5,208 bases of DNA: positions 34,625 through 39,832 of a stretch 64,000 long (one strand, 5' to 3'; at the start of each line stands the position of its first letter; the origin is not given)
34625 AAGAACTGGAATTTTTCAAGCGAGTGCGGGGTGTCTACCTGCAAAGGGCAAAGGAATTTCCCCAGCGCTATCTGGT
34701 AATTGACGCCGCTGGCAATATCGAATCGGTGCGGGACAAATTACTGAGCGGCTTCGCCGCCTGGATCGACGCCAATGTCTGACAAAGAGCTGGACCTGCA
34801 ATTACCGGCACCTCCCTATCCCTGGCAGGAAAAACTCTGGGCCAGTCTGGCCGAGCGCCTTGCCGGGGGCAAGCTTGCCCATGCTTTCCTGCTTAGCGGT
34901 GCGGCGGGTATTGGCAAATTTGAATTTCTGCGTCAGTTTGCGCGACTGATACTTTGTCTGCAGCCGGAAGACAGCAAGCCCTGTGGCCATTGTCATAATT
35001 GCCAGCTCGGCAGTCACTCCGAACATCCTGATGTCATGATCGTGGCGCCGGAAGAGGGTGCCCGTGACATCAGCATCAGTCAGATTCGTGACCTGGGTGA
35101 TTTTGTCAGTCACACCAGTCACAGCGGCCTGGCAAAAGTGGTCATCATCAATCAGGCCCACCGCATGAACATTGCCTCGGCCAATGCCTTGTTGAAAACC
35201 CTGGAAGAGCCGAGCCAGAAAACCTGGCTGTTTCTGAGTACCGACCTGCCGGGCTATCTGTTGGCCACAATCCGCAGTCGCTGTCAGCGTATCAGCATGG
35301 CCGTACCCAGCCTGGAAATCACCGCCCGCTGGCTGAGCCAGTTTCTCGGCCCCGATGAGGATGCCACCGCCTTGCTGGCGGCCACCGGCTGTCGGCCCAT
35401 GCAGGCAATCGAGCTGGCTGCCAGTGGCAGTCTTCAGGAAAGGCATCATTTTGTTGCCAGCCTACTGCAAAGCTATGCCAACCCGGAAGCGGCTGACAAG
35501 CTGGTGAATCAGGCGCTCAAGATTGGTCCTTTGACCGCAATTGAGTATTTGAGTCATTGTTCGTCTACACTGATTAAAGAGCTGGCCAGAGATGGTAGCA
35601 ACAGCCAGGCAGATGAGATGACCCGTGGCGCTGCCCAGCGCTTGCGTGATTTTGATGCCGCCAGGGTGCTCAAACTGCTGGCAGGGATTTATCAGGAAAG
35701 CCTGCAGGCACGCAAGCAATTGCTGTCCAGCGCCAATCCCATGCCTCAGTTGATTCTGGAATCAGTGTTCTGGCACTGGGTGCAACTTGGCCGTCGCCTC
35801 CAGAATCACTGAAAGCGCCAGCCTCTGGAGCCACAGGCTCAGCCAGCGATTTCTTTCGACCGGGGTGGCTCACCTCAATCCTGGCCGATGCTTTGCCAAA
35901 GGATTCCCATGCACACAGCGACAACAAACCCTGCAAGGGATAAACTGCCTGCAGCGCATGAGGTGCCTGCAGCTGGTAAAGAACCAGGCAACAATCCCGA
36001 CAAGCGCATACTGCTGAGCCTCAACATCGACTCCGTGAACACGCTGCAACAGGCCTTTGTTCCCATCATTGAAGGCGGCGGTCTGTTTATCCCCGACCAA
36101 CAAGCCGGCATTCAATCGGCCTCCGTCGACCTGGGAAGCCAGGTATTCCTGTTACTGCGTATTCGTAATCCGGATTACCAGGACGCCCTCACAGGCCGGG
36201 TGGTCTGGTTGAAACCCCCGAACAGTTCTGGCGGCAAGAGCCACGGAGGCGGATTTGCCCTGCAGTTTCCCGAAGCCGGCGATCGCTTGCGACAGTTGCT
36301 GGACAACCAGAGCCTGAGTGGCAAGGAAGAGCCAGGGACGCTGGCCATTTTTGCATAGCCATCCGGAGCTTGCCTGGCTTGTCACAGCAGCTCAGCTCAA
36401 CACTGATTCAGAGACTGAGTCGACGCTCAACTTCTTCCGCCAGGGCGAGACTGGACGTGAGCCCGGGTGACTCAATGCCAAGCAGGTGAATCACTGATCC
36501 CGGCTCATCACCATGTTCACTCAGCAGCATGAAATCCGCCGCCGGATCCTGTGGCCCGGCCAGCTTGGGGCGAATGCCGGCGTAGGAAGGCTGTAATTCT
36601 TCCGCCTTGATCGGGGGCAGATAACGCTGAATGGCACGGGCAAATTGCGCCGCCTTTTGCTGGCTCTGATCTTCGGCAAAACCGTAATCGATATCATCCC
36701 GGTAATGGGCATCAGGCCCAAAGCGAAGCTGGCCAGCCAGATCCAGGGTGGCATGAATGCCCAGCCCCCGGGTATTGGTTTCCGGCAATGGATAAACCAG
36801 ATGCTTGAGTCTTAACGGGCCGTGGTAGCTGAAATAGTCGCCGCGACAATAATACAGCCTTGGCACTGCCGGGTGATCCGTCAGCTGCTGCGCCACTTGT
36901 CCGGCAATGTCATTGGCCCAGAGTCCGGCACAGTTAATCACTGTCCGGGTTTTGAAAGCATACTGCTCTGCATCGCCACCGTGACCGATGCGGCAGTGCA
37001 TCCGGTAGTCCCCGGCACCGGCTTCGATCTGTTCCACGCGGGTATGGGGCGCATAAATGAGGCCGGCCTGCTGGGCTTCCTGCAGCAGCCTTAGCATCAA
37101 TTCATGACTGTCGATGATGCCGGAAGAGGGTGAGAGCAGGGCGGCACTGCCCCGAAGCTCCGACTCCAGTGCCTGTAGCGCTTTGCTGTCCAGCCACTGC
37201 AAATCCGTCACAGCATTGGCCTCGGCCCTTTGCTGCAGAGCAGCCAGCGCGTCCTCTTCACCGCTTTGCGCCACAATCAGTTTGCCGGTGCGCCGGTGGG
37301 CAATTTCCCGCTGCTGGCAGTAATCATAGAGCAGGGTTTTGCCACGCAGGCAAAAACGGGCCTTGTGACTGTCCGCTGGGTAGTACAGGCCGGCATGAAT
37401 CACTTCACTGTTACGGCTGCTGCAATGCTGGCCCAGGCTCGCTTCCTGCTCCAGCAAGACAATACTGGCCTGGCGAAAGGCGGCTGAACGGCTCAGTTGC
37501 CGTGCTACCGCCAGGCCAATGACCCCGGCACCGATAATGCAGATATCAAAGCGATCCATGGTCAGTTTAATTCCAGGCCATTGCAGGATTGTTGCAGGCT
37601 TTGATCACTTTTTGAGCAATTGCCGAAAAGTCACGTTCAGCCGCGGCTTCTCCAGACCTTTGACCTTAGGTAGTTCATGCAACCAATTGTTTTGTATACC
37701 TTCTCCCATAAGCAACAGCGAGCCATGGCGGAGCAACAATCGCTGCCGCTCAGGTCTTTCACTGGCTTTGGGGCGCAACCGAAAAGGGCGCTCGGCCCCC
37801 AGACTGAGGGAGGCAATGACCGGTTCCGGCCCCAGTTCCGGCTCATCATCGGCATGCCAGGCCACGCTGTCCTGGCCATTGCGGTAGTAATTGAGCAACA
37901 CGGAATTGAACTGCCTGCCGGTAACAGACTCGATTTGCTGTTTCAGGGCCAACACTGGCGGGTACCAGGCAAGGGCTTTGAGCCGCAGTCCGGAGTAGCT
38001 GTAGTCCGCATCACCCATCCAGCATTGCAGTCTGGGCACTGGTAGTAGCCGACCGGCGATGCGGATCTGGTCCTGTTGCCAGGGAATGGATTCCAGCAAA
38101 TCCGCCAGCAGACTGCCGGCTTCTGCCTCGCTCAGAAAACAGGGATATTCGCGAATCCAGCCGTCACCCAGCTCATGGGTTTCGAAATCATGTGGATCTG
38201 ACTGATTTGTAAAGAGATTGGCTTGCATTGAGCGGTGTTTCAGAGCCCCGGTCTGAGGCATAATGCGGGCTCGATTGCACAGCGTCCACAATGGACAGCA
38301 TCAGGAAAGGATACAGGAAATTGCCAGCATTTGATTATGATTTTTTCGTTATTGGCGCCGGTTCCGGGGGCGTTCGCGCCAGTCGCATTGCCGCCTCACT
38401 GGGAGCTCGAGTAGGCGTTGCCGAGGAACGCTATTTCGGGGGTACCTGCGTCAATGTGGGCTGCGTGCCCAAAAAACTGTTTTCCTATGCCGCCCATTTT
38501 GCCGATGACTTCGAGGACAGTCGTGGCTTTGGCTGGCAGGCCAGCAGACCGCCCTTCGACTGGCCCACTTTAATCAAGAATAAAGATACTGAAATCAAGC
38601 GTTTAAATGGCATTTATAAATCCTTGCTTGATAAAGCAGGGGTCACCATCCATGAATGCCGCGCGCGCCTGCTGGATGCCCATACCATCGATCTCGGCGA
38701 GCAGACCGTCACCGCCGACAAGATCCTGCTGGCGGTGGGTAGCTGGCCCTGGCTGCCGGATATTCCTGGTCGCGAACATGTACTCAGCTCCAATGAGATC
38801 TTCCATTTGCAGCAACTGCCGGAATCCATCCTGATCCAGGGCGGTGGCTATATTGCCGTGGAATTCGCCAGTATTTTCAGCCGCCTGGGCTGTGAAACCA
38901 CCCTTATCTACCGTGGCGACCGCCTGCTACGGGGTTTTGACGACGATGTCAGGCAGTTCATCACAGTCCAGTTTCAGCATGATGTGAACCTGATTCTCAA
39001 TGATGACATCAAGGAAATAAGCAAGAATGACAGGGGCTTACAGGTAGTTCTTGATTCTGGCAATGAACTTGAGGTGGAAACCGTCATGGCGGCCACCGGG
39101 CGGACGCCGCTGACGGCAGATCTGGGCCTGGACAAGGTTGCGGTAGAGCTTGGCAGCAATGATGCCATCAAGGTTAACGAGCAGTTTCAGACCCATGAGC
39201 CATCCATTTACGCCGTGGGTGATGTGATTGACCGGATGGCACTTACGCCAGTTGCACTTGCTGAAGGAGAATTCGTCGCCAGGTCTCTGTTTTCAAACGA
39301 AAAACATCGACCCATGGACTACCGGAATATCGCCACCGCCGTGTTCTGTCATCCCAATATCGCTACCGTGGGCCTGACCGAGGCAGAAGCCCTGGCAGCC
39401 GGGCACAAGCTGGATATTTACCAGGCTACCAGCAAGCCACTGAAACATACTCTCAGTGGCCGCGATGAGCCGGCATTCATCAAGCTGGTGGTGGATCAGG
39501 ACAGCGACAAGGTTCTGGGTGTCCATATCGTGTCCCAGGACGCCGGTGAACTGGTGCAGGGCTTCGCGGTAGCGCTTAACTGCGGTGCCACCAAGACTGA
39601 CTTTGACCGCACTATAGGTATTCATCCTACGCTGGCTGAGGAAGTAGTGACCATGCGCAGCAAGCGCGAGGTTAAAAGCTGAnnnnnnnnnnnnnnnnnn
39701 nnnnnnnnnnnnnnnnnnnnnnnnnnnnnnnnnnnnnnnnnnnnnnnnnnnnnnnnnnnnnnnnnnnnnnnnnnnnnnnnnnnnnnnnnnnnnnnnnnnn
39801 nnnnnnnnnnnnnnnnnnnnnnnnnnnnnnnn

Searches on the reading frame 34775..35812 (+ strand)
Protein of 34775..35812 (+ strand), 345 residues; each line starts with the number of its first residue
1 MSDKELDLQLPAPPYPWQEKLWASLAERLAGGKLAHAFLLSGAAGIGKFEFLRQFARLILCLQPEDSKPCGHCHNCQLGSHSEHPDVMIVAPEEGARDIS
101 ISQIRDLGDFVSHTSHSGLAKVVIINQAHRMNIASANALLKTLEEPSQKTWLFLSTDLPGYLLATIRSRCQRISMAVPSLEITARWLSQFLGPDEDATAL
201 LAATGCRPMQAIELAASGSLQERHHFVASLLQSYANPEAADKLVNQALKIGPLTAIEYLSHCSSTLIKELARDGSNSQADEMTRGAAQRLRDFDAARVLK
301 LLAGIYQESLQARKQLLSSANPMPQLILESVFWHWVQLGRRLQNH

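Call 20: search_protein_families(library=pfam, proteins=[window:34775-35812:+])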
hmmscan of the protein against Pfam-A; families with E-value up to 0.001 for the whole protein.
window:34775-35812:+ (345 aa): 1 family
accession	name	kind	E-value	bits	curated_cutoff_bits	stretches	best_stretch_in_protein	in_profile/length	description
PF13177.12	DNA_pol3_delta2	-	4e-46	157.4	27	1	18-176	2-158/161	DNA polymerase III, delta subunit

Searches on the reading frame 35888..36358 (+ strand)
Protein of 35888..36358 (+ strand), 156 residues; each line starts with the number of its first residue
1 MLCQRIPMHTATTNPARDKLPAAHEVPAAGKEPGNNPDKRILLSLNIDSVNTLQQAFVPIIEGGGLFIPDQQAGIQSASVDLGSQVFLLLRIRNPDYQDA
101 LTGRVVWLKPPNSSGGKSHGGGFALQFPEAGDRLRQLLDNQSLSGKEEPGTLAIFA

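Call 20: search_protein_families(library=pfam, proteins=[window:35888-36358:+])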
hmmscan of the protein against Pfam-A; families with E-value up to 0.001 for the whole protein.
window:35888-36358:+ (156 aa): 1 family
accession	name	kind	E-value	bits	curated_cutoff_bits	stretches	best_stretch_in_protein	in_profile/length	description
PF07238.19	PilZ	-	0.00015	22.5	22.5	1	61-139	30-97/102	PilZ domain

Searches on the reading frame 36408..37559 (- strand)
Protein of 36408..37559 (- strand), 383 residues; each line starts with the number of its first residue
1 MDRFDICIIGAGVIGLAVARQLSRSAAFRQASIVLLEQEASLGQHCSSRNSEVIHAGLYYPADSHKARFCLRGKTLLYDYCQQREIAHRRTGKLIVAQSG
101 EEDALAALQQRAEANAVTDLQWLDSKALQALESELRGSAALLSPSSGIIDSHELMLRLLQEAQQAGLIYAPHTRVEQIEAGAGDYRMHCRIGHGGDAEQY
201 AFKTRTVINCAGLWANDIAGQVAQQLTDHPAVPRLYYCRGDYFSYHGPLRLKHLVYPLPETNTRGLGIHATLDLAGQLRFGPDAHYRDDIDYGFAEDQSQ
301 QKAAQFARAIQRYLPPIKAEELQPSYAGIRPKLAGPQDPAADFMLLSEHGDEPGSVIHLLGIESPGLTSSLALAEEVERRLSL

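Call 20: search_protein_families(library=pfam, proteins=[window:36408-37559:-])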
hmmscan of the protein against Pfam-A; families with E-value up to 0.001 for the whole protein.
window:36408-37559:- (383 aa): 3 families
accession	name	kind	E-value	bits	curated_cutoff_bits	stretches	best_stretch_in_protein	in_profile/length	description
PF01266.30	DAO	-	1.4e-61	209.5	27.9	1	5-377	1-350/353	FAD dependent oxidoreductase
PF13450.12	NAD_binding_8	-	2.9e-06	27.9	21.9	1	8-51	1-40/68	NAD(P)-binding Rossmann-like domain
PF13454.12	NAD_binding_9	-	0.00087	19.7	21.8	0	8-45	2-38/155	FAD-NAD(P)-binding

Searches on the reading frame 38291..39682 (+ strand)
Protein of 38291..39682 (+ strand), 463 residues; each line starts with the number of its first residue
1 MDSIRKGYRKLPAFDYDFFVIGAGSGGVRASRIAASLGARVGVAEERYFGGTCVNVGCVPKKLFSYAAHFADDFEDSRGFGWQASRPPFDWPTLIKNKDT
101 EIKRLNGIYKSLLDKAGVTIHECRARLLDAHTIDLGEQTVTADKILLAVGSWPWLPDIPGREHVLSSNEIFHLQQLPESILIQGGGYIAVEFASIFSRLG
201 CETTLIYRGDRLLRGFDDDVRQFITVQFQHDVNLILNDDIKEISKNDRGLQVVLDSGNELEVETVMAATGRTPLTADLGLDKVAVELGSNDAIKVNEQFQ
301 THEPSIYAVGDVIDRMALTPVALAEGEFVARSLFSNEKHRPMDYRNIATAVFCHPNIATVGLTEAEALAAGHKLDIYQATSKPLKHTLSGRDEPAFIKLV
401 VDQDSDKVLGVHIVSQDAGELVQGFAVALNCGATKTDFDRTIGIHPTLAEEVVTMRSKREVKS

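Call 20: search_protein_families(library=pfam, proteins=[window:38291-39682:+])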
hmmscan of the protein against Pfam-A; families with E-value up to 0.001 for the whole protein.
window:38291-39682:+ (463 aa): 5 families
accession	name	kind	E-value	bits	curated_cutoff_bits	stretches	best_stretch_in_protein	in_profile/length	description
PF07992.20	Pyr_redox_2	-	1.5e-66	225.3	26.1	1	16-326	1-291/291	Pyridine nucleotide-disulphide oxidoreductase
PF02852.28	Pyr_redox_dim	-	5.6e-36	123.5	25.3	1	347-455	1-109/110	Pyridine nucleotide-disulphide oxidoreductase, dimerisation domain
PF00070.33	Pyr_redox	-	2.7e-20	73.1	22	1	180-254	2-79/82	Pyridine nucleotide-disulphide oxidoreductase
PF13738.12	Pyr_redox_3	-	1e-11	45.1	30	1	132-310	115-305/305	Pyridine nucleotide-disulphide oxidoreductase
PF03486.20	HI0933_like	-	0.00017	21.5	50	0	229-297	121-189/244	HI0933-like protein Rossmann domain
